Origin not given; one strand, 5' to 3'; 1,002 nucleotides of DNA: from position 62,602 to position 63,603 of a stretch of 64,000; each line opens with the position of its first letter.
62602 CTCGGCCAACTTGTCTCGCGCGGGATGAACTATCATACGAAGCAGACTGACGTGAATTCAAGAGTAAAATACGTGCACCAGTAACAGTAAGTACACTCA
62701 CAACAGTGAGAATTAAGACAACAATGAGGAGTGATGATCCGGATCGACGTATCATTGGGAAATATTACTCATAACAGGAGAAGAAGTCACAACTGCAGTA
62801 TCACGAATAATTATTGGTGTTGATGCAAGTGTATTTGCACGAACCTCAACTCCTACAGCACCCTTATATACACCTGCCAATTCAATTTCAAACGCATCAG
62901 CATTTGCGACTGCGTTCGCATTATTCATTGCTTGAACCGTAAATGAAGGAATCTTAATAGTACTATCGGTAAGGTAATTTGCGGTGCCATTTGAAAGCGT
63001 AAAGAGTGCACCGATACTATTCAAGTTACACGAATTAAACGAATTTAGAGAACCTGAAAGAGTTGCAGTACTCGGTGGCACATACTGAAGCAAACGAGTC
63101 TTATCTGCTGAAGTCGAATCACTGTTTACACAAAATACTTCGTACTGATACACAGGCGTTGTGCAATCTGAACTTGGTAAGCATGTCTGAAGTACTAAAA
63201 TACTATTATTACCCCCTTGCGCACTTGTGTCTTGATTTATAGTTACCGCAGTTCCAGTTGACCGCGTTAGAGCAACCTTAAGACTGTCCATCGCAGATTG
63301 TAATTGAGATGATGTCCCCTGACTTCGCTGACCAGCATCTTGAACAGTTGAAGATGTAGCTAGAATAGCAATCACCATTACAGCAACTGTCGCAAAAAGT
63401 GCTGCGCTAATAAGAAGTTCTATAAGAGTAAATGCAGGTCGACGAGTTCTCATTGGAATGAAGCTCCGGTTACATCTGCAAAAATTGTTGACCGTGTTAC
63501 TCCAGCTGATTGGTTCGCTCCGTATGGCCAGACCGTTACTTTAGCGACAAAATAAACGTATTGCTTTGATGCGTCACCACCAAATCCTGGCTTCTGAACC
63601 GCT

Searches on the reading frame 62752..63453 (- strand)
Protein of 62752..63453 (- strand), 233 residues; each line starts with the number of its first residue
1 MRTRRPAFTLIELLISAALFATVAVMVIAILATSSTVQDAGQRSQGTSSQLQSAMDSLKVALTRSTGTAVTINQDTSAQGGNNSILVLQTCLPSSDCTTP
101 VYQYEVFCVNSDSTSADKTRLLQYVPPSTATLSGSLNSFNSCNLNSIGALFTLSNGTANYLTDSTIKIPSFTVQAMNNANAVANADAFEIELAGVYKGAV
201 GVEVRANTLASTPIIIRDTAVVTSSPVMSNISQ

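Call 41: find_encoding_contigs(protein=window:62752-63453:-, flank=10000, max_places=1)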
Protein window:62752-63453:- (233 aa): 5 contigs read that carry it; 1 place shown.
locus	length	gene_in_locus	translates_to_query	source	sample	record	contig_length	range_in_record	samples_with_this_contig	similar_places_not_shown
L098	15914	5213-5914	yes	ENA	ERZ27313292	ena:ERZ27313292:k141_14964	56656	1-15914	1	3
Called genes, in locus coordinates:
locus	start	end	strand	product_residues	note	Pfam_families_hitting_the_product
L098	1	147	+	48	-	?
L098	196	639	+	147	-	PF07963:N_methyl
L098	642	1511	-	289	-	-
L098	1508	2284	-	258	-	PF12679:ABC2_membrane_2 (faint)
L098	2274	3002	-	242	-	PF00005:ABC_tran, PF13304:AAA_21 (weak)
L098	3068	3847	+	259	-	PF06750:A24_N_bact, PF01478:Peptidase_A24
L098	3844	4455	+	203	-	-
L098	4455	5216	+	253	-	-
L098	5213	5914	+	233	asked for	-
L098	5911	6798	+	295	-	-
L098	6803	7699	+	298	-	PF01795:Methyltransf_5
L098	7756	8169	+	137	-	PF00075:RNase_H, PF13456:RVT_3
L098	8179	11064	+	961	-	PF00133:tRNA-synt_1, PF09334:tRNA-synt_1g (weak), PF08264:Anticodon_1, PF19302:DUF5915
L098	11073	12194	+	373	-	PF01098:FTSW_RODA_SPOVE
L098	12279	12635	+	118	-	PF00829:Ribosomal_L21p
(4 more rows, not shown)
